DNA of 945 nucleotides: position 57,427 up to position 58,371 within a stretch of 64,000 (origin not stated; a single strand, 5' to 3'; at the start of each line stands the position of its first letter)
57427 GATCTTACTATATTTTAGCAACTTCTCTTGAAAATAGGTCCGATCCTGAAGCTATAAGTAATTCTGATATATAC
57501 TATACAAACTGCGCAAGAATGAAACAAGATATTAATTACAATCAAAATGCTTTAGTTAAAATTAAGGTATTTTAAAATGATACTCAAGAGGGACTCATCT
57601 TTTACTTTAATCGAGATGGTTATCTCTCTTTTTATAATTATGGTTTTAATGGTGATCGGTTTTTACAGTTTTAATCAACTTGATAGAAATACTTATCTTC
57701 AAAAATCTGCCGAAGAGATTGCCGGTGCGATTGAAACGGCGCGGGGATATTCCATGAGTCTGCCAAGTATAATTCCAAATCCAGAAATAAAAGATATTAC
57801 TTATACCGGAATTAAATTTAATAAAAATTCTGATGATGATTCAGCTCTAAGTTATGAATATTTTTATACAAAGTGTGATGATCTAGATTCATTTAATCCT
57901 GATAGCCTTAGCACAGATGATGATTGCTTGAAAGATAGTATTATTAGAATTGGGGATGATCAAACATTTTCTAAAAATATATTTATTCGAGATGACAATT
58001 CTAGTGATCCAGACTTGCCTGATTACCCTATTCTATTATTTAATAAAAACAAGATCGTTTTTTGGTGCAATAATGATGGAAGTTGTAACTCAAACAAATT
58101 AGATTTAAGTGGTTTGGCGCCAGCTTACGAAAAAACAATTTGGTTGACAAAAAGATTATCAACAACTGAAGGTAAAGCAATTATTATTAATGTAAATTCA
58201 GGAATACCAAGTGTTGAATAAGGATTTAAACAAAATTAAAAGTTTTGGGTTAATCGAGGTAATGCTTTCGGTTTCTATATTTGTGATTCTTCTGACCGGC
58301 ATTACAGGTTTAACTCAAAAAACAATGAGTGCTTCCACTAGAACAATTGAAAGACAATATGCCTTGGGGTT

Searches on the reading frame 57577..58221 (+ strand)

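Call 89: search_protein_families(library=pfam, proteins=[window:57577-58221:+], max_evalue=0.001)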
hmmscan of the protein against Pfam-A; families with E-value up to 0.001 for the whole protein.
window:57577-58221:+ (214 aa): 1 family
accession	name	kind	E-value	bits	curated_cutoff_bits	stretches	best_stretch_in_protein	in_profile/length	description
PF07963.17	N_methyl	-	5.3e-06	26.2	21.2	1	4-28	2-26/27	Prokaryotic N-terminal methylation motif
